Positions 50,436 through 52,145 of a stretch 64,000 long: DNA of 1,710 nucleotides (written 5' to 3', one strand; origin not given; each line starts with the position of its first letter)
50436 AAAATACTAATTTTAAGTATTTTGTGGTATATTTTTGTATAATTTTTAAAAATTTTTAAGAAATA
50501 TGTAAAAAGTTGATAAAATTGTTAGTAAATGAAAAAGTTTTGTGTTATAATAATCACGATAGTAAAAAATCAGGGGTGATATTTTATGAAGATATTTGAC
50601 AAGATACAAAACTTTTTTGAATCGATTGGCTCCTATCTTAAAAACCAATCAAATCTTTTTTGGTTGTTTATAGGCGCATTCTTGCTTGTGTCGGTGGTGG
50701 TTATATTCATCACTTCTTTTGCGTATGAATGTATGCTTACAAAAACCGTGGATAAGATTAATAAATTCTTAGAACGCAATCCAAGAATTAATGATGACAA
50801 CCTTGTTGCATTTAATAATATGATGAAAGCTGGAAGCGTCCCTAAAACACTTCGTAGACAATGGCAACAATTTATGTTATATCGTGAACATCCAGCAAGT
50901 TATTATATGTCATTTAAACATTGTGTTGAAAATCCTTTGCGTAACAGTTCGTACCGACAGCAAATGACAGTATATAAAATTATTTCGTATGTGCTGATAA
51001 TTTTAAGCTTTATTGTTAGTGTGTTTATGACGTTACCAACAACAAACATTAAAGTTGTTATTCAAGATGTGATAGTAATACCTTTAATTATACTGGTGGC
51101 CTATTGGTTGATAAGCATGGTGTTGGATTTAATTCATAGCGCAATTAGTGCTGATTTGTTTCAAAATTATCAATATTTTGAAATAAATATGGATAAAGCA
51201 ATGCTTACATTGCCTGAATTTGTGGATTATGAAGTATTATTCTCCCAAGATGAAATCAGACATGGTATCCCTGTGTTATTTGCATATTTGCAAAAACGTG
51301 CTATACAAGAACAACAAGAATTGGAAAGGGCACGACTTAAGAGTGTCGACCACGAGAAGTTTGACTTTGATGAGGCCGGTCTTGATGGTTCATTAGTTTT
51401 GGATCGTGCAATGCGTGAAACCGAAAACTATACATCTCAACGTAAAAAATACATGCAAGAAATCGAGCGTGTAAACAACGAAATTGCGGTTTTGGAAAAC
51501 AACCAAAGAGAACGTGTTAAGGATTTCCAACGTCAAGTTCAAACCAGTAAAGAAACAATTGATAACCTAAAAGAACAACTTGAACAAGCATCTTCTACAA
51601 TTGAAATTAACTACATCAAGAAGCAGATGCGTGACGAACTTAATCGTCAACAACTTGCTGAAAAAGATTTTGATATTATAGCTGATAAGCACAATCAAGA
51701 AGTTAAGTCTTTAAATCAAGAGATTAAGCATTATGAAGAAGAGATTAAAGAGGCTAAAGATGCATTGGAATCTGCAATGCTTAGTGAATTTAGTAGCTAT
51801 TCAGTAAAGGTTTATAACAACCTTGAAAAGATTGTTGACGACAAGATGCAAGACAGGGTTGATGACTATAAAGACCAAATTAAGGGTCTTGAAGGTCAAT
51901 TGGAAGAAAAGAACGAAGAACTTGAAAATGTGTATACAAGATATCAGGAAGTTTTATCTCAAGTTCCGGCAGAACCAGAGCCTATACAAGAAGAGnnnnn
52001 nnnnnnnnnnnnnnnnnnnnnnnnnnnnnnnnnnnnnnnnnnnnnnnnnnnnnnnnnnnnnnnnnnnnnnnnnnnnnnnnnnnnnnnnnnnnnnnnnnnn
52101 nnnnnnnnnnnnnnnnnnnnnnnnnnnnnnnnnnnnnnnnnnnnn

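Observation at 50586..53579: Membrane-anchored coiled-coil protein ending in nine AT-hook (GRP) motifs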

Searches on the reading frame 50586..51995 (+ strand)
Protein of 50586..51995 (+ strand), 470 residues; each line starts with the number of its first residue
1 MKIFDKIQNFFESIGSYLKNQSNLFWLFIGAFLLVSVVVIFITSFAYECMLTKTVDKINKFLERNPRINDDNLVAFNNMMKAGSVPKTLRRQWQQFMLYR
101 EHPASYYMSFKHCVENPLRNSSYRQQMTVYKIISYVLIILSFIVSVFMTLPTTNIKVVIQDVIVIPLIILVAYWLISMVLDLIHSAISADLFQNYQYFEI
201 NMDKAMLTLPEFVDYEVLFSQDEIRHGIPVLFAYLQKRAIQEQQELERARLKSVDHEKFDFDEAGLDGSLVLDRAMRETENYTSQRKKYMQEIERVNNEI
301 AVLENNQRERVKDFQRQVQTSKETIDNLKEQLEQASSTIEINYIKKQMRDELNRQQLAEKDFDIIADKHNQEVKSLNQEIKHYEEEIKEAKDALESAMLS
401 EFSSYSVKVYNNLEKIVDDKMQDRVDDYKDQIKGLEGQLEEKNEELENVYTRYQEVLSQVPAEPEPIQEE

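Call 25: search_solved_structures(query=A1, max_evalue=1)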
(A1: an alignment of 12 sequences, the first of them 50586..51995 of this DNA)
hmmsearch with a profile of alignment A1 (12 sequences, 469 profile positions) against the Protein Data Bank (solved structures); distinct sequences matched with E-value up to 1: 17.
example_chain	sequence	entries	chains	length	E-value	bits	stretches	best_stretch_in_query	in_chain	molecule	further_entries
7zr2_A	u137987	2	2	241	0.00072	21.7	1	353-464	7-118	Spike protein S2',Chimeric protein mimic of SARS-CoV-2 Spike HR1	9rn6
9ugr_A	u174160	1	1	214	0.0067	18.5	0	369-461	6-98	Syn-F4-Link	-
2zdi_A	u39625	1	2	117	0.027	16.5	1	366-461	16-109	Prefoldin subunit beta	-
7d2e_A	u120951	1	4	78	0.17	13.9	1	410-462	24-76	Liprin-alpha-2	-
1gk4_A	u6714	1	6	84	0.18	13.8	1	271-320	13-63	VIMENTIN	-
5oi7_A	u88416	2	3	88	0.2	13.6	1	406-465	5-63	Centrosomal protein of 85 kDa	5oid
8h7c_A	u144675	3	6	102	0.24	13.4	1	369-461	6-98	De novo ferric enterobactin esterase Syn-F4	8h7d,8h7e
9blt_B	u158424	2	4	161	0.24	13.4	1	365-454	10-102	GrpE protein homolog 1, mitochondrial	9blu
9bls_B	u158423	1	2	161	0.24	13.4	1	365-454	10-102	GrpE protein homolog 1, mitochondrial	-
9bal_A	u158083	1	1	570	0.37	12.8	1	45-90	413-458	Surface glycan-binding protein A (SGBP-A)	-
9bam_A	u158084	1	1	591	0.38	12.7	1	45-90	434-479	Surface glycan-binding protein A (SGBP-A)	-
2xg7_A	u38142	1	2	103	0.38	12.7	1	400-462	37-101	BONE MARROW STROMAL ANTIGEN 2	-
3mqb_A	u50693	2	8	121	0.38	12.7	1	400-463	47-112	Bone marrow stromal antigen 2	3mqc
9qid_B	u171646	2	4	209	0.61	12.1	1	364-454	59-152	GrpE protein homolog 1, mitochondrial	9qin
6fia_A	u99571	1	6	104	0.82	11.6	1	372-467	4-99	LINE-1 retrotransposable element ORF1 protein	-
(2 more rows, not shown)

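Call 33: predict_structure(alignment_id=A1)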
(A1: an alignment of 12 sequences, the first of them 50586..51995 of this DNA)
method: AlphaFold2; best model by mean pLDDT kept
length: 470 residues; sequences in the alignment: 12
mean_pLDDT: 76.1   pTM: 0.40
mean pLDDT of the five models: 76.1, 75.5, 69.7, 68.8, 66.0
residues with pLDDT >= 90: 77; 70-90: 255; 50-70: 94; < 50: 44
segments of 3 or more residues with pLDDT < 50: 228-233, 245-268, 463-470
pLDDT, mean of each block of 10 residues (from residue 1): 68 62 78 88 81 88 86 86 83 78 81 77 85 90 81 69 83 89 85 86 83 66 56 51 47 39 46 67 84 92 92 90 91 83 89 90 92 93 89 73 53 54 70 79 75 67 45
secondary structure, 60 per line:
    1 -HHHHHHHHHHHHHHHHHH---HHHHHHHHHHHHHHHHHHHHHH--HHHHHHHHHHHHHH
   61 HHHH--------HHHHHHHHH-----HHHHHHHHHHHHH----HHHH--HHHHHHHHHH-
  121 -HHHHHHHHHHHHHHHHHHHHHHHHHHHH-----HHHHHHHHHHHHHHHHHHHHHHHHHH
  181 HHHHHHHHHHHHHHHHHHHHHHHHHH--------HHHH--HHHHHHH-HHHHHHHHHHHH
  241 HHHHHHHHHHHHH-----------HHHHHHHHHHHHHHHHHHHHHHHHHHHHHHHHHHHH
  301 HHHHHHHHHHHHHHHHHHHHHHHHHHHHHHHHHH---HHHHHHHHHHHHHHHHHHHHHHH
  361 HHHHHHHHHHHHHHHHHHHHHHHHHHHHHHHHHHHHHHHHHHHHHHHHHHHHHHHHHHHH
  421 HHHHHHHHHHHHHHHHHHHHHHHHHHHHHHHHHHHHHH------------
elements in order: H2-19 H23-44 H47-64 H73-81 H87-99 H104-107 H110-119 H122-149 H155-206 H215-218 H221-227 H229-253 H265-334 H338-458

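Call 37: fold_search(model_id=the predicted structure, library=pdb)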
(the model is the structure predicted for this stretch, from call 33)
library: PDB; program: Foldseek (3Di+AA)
matches with E <= 10: 186; with E <= 0.001: 0
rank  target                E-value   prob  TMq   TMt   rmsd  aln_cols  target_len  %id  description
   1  8qyh_A                2.4e-02  1.00  0.30  0.48  17.8       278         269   12  Zorya anti-bacteriophage defense system ZorAB ZorA E86A_E89A, Calcium binding site mutation (released 2024-11-06)
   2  8vvn_D                2.0e-01  0.97  0.26  0.45   6.8       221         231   11  Cryo-EM structure of a type I ZorAB complex from Shewanella sp. strain ANA-3 (released 2025-02-05)
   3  6z6o_D                2.7e-01  0.95  0.23  0.20  29.0       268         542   18  HDAC-TC (released 2021-02-17)
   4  8iyj_A2               3.8e-01  0.25  0.17  0.20  36.2       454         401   13  Cryo-EM structure of the 48-nm repeat doublet microtubule from mouse sperm (released 2023-07-05)
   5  3k29                  7.4e-01  0.97  0.22  0.54   6.9       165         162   18  Structure of a putative YscO homolog CT670 from Chlamydia trachomatis (released 2009-10-13)
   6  9cpb_5R               7.8e-01  0.30  0.21  0.24  35.4       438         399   10  Atomic model of bovine Fallopian tube cilia doublet microtubule (48-nm periodicity) (released 2024-10-30)
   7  5zfp_B                9.9e-01  0.60  0.23  0.40   7.5       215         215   12  Structure of the ExbB/ExbD hexameric complex (released 2018-05-09)
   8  8iyj_A4               1.0e+00  0.11  0.15  0.17  35.0       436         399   13  Cryo-EM structure of the 48-nm repeat doublet microtubule from mouse sperm (released 2023-07-05)
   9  8iyj_A1               1.3e+00  0.13  0.17  0.22  34.6       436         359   14  Cryo-EM structure of the 48-nm repeat doublet microtubule from mouse sperm (released 2023-07-05)
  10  5zfp_J                1.4e+00  0.41  0.22  0.37   8.1       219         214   14  Structure of the ExbB/ExbD hexameric complex (released 2018-05-09)
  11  7o3w_A                1.4e+00  0.44  0.20  0.35  16.7       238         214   13  Structural basis for VIPP1 oligomerization and maintenance of thylakoid membrane integrity (released 2021-06-30)
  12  5wkq_B                1.6e+00  0.95  0.23  0.57  10.1       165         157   11  2.10 A resolution structure of IpaB (residues 74-242) from Shigella flexneri (released 2018-05-16)
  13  3u0c_A                1.6e+00  0.92  0.21  0.55  10.6       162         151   12  Crystal structure of N-terminal region of Type III Secretion First Translocator IpaB (residues 74-224) (released 2012-02-15)
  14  8to0_k                1.7e+00  0.20  0.22  0.25  43.6       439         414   11  48-nm repeating structure of doublets from mouse sperm flagella (released 2023-11-01)
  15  9cpc_3J               1.7e+00  0.18  0.21  0.24  35.0       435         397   11  Atomic model of porcine brain ventricles cilia doublet microtubule (48-nm periodicity) (released 2024-10-23)
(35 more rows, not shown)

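Call 45: search_protein_representatives(alignment_id=A1)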
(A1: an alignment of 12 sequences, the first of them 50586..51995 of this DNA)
Query: 12 sequences, 469 profile positions. Proteins with E-value up to 0.001 (for the whole library): 272; up to 1e-10: 210; up to 1e-30: 163. The best 150 are listed.
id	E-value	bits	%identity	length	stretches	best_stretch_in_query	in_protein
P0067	1.9e-240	815.0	-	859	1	1-465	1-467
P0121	2.3e-238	808.1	-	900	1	1-461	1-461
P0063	9.1e-237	802.9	-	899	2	2-463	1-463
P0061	5.5e-232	787.1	-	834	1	1-464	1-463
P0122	1.6e-231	785.6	-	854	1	2-462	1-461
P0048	2.2e-228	775.3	-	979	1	1-467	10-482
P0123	1.4e-224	762.6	-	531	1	1-456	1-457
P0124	1.5e-224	762.6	-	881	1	1-465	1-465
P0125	2.5e-221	751.9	-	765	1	21-454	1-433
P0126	2.6e-221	751.9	-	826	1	2-466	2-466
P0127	1.0e-220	750.0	-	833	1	2-463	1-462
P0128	1.9e-220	749.0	-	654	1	2-434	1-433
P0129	2.9e-220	748.5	-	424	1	1-422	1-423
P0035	1.4e-211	719.8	-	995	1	2-461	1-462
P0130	2.3e-211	719.1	-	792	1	1-467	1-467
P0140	6.3e-124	430.8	-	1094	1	5-450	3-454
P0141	7.6e-122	423.9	-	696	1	3-445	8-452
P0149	3.9e-118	411.7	-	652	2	2-465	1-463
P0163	3.5e-113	395.4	-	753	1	3-463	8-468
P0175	1.4e-108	380.2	-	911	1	2-466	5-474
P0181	8.6e-106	371.0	-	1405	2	3-442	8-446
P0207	1.4e-95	337.4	-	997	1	3-459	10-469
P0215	8.8e-94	331.4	-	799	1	7-460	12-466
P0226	1.2e-88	314.5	-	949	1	5-460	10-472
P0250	2.0e-66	241.2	-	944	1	7-467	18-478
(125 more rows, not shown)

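Call 48: find_related_loci(query=A1, collection=genome_contigs, flank=6000)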
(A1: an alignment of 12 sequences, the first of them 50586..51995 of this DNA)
Query A1 (470 aa) in genome_contigs; peptide patterns used: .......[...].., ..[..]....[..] (x = any residue, [..] = any of these).
175 stretches matched a pattern; 62 encode a relative of the query (tblastn E <= 1e-3); 62 distinct loci.
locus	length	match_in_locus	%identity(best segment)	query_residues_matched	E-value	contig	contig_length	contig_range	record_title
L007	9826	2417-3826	78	1-468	0e+0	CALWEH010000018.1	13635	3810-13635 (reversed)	MAG: uncultured Clostridia bacterium isolate E14__bin63 genome assembly, contig: E14__k127_4499944, whole genome shotgun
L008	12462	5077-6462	83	1-462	0e+0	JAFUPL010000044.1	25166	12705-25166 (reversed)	MAG: Clostridia bacterium isolate RGIG4706 Roe_deer_Rectum.Co__c2242644, whole genome shotgun sequence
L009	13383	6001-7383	82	1-461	0e+0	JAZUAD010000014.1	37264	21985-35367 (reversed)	MAG: Candidatus Onthoplasma sp. isolate T1900045322_YK20190011.MAGScoT_cleanbin_000035 SGB_6373_k141_4221753, whole geno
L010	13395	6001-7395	83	1-465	0e+0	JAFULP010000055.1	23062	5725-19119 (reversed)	MAG: Clostridia bacterium isolate RGIG4606 Roe_deer_Rectum-3__c343284, whole genome shotgun sequence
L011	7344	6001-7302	83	1-434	0e+0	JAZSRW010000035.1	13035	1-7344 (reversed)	MAG: Candidatus Onthoplasma sp. isolate T1900044535_TS20190001.MAGScoT_cleanbin_000048 SGB_7_k141_1282777, whole genome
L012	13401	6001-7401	78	1-467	0e+0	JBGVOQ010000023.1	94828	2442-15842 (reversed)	MAG: Candidatus Onthoplasma sp. isolate fecal_MAG_207 fecal_MAG_207_contig_0023, whole genome shotgun sequence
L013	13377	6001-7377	61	5-460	0e+0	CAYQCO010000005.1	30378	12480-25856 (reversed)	MAG TPA_asm: uncultured Lachnospiraceae bacterium isolate SRP225648_co1_146 genome assembly, contig: NODE_3120_length_30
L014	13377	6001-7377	51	1-460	2e-156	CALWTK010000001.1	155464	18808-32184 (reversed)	MAG: uncultured Clostridia bacterium isolate BRZ_BV__bin49 genome assembly, contig: BRZ_BV__NODE_117_length_155464_cov_8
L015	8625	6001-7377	51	1-460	1e-155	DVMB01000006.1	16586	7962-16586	MAG TPA_asm: Candidatus Onthoplasma faecigallinarum isolate 5992 CHK70__C15502_L16586_ERR2241760, whole genome shotgun s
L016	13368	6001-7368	50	1-454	4e-148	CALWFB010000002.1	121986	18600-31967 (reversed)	MAG: uncultured Clostridia bacterium isolate BRZ_FV__bin19 genome assembly, contig: BRZ_FV__NODE_151_length_121986_cov_6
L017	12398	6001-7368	50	1-454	7e-147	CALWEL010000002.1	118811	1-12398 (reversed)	MAG: uncultured Clostridia bacterium isolate BRZ_AM__bin38 genome assembly, contig: BRZ_AM__NODE_196_length_118811_cov_8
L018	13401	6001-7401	49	1-462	1e-146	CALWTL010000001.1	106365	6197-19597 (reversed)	MAG: uncultured Clostridia bacterium isolate BRZ_CE__bin15 genome assembly, contig: BRZ_CE__NODE_354_length_106365_cov_5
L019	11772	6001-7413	47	1-458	3e-144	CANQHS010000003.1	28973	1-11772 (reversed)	MAG: uncultured Clostridia bacterium isolate Lapin-027__bin86 genome assembly, contig: Lapin-027__NODE_1298_length_28973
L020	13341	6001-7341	49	1-449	1e-144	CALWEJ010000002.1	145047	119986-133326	MAG: uncultured Clostridia bacterium isolate BRZ_PF__bin32 genome assembly, contig: BRZ_PF__NODE_120_length_145047_cov_1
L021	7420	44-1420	48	1-460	1e-144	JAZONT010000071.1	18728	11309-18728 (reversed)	MAG: Candidatus Onthoplasma sp. isolate T1900045635_YK20190329.MAGScoT_cleanbin_000055 SGB_8091_k141_1965794, whole geno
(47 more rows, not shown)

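Call 49: list_cluster_members(proteins=[P0141, P0149, P0163, P0181, P0207, P0226, P0250, P0215, P0175, P0140])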
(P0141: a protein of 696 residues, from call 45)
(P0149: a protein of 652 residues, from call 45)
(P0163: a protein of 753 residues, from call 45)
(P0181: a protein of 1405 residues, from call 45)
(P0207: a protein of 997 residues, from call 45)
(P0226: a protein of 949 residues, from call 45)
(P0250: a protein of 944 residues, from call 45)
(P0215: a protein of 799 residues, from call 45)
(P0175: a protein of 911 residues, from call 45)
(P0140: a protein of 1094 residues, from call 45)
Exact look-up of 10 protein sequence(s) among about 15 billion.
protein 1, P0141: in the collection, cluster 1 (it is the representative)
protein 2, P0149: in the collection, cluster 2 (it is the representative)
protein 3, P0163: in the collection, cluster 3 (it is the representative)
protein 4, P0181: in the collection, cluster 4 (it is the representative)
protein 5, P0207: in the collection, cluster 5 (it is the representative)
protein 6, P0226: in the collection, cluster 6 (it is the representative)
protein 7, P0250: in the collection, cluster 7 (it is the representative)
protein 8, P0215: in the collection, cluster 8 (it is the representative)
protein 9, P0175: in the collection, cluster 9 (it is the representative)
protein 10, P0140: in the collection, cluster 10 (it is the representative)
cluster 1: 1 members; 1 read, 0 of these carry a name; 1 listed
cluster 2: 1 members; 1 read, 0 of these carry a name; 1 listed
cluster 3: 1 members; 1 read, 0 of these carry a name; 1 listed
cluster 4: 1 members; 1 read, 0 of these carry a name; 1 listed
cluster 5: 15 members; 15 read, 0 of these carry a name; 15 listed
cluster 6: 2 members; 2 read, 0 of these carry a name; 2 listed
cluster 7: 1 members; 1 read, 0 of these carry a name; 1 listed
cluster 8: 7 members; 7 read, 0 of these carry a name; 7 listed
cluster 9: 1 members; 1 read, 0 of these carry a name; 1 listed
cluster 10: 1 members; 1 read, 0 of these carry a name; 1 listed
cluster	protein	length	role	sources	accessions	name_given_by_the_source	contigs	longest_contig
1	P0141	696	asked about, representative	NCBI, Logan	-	-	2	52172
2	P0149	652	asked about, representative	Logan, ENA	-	-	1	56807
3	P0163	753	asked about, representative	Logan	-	-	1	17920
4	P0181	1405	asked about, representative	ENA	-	-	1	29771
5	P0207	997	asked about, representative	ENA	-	-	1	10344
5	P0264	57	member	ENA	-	-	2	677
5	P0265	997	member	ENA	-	-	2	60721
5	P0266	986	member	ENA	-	-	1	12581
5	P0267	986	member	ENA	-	-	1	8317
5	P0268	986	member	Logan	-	-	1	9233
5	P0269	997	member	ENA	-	-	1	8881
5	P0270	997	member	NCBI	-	-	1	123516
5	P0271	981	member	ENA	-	-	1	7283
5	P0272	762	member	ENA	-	-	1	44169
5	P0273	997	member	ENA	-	-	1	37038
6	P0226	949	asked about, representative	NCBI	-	-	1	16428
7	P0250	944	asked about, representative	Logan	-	-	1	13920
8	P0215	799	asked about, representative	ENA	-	-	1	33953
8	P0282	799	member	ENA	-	-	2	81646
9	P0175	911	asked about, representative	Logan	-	-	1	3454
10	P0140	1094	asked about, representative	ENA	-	-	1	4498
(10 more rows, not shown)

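Call 50: find_encoding_contigs(protein=P0141, flank=6000, max_places=1)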
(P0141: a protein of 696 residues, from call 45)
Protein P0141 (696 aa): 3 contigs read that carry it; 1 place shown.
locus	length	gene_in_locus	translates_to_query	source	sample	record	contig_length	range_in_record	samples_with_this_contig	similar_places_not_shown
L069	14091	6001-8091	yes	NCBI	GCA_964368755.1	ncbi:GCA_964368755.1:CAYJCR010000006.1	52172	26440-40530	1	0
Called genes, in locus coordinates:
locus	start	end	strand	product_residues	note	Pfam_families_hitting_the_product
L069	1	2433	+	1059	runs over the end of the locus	PF21445:ADDB_N, PF12705:PDDEXK_1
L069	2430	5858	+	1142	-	PF00270:DEAD (weak), PF00580:UvrD-helicase, PF01443:Viral_helicase1 (faint), PF13087:AAA_12 (faint), PF13245:AAA_19, PF13361:UvrD_C, PF13538:UvrD_C_2 (faint), PF12705:PDDEXK_1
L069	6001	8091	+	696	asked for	-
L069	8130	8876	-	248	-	PF05239:PRC (faint)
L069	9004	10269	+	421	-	PF13421:Band_7_1, PF13240:Zn_Ribbon_1 (weak)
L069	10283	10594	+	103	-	PF08984:DUF1858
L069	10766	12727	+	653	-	-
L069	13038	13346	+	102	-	PF00338:Ribosomal_S10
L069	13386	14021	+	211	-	PF00297:Ribosomal_L3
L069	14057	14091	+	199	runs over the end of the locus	PF00573:Ribosomal_L4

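Call 51: find_encoding_contigs(protein=P0270, flank=6000, max_places=1)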
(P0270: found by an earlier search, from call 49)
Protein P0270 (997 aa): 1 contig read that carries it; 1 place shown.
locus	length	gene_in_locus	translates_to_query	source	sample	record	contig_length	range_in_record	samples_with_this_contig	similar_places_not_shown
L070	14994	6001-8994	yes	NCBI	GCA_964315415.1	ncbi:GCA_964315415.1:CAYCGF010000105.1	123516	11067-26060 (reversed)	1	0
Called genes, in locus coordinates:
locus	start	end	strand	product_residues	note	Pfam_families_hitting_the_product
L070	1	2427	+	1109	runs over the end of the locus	PF21445:ADDB_N, PF12705:PDDEXK_1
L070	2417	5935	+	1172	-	PF00580:UvrD-helicase, PF13087:AAA_12 (faint), PF13245:AAA_19, PF13361:UvrD_C, PF13538:UvrD_C_2 (faint), PF12705:PDDEXK_1 (weak)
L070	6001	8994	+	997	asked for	-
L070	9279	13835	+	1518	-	PF13620:CarboxypepD_reg (weak), PF13715:CarbopepD_reg_2 (weak), PF15976:CooC_C (faint), PF16371:MetallophosN (weak), PF20598:DUF6795 (faint), PF22904:NOMO1-like_2nd (faint), PF13620:CarboxypepD_reg (weak)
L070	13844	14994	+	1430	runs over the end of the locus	PF18887:MBG_3, PF18676:MBG_2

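Call 54: find_encoding_contigs(protein=P0149, flank=6000, max_places=1)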
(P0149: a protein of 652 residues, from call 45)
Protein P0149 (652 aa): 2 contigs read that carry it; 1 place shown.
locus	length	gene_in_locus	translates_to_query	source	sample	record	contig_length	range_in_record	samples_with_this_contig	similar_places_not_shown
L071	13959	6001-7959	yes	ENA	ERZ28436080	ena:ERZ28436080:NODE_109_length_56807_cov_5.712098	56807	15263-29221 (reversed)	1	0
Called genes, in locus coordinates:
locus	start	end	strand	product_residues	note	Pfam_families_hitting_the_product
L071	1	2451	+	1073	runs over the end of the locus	PF21445:ADDB_N, PF12705:PDDEXK_1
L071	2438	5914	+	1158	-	PF00580:UvrD-helicase, PF13245:AAA_19, PF00580:UvrD-helicase, PF01443:Viral_helicase1 (faint), PF13361:UvrD_C, PF13538:UvrD_C_2 (faint), PF12705:PDDEXK_1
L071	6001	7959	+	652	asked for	-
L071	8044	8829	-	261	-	PF05239:PRC (weak)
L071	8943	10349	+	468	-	PF13421:Band_7_1, PF01145:Band_7 (weak), PF12773:DZR (faint), PF13240:Zn_Ribbon_1 (faint), PF13248:Zn_ribbon_3 (faint)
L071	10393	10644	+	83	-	PF08984:DUF1858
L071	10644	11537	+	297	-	-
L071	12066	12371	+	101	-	PF00338:Ribosomal_S10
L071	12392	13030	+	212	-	PF00297:Ribosomal_L3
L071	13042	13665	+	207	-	PF00573:Ribosomal_L4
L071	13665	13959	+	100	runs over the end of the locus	PF00276:Ribosomal_L23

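Call 55: find_encoding_contigs(protein=P0282, flank=6000, max_places=1)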
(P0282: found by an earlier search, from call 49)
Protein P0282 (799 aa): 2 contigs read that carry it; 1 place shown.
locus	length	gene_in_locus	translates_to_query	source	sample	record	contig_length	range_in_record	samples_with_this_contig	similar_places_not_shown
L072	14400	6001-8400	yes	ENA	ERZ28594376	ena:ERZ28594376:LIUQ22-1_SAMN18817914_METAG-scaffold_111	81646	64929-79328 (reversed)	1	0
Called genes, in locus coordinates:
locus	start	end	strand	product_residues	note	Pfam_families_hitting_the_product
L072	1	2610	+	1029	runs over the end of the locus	PF21445:ADDB_N, PF12705:PDDEXK_1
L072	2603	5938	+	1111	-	PF00580:UvrD-helicase, PF13086:AAA_11 (weak), PF13087:AAA_12 (faint), PF13245:AAA_19, PF13361:UvrD_C, PF13538:UvrD_C_2 (faint)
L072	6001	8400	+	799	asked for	-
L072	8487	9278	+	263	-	PF02673:BacA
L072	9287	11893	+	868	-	PF00690:Cation_ATPase_N, PF00122:E1-E2_ATPase, PF00702:Hydrolase, PF13246:Cation_ATPase, PF00689:Cation_ATPase_C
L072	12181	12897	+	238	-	PF13177:DNA_pol3_delta2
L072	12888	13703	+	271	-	PF04468:PSP1, PF28472:PSP1_3rd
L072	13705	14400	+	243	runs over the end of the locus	PF02384:N6_Mtase, PF03602:Cons_hypoth95 (weak), PF07669:Eco57I (weak), PF02475:TRM5-TYW2_MTfase (weak), PF05175:MTS, PF13847:Methyltransf_31, PF08241:Methyltransf_11 (weak), PF13649:Methyltransf_25, +2 more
